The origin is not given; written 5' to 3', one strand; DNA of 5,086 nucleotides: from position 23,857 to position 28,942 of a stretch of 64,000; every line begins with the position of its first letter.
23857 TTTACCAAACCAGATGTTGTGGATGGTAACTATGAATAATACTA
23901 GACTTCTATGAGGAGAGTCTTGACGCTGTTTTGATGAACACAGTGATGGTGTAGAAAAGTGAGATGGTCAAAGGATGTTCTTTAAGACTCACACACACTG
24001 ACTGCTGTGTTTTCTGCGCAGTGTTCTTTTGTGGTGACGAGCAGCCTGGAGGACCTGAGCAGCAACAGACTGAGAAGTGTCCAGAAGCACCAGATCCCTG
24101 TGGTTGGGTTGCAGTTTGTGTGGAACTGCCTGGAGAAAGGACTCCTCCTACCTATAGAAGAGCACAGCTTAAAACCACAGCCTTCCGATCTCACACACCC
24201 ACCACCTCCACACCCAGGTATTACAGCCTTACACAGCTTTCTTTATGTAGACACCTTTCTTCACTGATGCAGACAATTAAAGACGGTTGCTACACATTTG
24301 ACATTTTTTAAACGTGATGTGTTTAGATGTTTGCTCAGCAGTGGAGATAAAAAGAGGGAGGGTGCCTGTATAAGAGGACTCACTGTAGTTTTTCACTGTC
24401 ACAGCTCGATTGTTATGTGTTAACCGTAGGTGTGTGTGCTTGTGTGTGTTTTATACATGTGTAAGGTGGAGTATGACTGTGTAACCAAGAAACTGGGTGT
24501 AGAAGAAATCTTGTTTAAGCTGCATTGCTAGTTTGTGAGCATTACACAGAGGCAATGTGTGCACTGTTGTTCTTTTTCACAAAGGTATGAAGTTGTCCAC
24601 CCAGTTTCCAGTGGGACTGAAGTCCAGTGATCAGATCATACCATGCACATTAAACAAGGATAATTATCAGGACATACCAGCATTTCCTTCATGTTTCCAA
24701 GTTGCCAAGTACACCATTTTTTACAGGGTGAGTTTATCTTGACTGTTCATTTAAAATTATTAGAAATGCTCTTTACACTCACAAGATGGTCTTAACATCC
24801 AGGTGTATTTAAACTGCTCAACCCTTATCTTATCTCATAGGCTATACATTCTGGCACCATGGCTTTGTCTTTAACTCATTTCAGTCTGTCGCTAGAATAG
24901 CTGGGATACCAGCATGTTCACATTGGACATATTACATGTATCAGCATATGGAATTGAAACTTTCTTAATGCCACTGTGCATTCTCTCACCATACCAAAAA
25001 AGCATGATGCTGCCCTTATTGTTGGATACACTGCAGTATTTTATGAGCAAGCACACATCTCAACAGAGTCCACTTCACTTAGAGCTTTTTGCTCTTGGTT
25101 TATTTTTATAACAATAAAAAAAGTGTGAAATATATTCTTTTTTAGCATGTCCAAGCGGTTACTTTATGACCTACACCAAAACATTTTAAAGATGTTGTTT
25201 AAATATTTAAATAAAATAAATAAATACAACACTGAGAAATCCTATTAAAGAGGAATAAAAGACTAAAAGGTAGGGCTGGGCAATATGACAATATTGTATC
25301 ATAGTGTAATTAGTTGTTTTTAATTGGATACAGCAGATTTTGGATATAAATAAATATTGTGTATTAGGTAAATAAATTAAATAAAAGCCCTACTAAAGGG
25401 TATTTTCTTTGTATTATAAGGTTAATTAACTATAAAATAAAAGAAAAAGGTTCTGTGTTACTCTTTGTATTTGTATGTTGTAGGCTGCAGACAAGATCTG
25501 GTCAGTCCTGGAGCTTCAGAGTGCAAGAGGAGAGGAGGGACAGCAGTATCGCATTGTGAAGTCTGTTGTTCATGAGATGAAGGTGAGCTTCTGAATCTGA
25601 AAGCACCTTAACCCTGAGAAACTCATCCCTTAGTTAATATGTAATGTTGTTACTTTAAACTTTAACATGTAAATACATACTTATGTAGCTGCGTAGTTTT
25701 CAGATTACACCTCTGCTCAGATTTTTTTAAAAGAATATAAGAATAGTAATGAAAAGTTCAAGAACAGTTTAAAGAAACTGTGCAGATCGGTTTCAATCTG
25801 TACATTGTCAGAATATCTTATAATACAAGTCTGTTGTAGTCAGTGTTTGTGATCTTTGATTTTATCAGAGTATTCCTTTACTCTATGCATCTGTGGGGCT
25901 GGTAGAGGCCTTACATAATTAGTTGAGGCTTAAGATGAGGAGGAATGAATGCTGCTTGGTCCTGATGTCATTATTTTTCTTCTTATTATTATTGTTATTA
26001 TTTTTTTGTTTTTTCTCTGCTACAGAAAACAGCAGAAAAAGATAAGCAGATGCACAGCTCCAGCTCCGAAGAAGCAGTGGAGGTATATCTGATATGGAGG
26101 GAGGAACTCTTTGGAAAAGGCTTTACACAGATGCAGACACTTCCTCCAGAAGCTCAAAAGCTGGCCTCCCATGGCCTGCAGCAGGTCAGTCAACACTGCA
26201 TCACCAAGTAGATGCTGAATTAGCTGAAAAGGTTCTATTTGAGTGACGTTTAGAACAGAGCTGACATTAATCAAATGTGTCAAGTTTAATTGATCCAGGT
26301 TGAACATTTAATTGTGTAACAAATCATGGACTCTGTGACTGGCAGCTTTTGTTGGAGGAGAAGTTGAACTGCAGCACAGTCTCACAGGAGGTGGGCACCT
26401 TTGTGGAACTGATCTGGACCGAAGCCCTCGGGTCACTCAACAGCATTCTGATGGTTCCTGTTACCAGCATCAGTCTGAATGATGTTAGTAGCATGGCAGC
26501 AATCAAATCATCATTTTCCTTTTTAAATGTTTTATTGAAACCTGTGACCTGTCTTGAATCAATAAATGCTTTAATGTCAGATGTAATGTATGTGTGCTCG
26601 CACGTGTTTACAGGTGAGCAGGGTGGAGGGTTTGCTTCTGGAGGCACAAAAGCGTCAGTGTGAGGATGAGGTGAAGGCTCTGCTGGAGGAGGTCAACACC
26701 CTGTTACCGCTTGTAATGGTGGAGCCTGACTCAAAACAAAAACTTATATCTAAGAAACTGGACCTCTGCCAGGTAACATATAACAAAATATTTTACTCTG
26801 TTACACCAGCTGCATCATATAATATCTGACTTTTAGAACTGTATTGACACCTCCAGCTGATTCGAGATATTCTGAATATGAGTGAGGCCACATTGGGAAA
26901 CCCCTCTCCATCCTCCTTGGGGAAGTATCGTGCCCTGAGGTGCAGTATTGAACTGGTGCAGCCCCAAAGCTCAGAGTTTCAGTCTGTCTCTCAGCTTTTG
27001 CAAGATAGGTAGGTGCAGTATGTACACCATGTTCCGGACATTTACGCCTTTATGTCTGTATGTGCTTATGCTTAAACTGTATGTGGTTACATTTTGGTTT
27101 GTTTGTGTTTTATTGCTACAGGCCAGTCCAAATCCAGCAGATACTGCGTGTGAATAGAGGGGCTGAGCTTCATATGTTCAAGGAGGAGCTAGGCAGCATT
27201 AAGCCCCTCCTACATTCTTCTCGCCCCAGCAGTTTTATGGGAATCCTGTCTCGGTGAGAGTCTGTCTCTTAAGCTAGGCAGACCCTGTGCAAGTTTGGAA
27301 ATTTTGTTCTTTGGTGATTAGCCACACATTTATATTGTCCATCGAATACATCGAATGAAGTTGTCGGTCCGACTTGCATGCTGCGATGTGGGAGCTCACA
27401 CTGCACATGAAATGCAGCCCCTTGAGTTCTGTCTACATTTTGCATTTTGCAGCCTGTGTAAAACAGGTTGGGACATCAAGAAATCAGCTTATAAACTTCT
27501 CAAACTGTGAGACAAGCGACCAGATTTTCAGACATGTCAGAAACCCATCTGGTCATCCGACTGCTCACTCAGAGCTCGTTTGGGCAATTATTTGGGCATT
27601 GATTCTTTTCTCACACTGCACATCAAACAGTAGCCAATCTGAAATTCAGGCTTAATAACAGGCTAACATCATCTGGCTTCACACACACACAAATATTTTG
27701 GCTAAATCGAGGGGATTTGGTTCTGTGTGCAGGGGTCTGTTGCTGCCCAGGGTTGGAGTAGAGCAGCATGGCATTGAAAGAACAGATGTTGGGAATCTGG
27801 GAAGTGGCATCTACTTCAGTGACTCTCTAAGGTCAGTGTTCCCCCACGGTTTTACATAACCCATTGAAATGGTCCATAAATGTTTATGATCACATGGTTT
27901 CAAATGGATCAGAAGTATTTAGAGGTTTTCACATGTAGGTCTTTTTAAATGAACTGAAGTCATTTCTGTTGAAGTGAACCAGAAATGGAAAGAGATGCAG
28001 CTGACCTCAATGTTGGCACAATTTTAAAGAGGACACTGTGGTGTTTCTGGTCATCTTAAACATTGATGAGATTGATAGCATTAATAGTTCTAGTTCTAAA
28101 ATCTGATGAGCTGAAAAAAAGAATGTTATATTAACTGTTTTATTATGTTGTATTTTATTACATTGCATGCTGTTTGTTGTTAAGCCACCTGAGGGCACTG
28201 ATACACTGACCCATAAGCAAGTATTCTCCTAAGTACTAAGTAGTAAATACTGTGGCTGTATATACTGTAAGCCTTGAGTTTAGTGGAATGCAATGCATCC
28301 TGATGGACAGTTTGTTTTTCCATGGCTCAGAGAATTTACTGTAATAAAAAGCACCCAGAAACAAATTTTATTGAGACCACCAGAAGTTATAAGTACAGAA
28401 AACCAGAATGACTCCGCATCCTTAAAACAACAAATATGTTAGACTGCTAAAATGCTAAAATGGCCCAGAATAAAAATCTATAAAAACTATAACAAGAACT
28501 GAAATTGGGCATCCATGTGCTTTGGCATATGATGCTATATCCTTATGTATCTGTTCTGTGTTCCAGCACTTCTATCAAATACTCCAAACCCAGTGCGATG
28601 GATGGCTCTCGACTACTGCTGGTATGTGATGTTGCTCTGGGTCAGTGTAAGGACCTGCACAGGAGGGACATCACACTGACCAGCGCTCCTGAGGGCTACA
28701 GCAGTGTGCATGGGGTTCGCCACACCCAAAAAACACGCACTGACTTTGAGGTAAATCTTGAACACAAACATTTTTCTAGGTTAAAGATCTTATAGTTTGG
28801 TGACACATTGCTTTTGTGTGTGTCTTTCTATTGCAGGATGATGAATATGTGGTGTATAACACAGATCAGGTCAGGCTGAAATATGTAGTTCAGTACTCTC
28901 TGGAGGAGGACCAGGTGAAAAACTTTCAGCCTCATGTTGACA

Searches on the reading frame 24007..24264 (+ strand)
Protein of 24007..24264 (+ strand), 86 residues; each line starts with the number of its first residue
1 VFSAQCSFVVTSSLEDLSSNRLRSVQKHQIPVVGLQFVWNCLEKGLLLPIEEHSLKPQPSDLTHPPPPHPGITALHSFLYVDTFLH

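Call 19: search_protein_families(library=pfam, proteins=[window:24007-24264:+], max_evalue=0.01)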
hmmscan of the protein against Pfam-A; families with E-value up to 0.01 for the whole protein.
seq(86 aa): 1 family
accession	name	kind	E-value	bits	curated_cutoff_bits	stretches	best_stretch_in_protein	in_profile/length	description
PF16589.12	BRCT_2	-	0.0033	18.1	27.3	1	8-52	42-84/86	BRCT domain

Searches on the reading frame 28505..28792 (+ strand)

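Call 19: search_protein_families(library=pfam, proteins=[window:28505-28792:+], max_evalue=0.01)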
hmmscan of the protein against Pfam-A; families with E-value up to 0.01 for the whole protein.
seq(96 aa): 1 family
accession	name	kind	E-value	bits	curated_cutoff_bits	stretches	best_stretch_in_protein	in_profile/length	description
PF00644.27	PARP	-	2.2e-11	44.1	26.7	1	19-81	92-152/199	Poly(ADP-ribose) polymerase catalytic domain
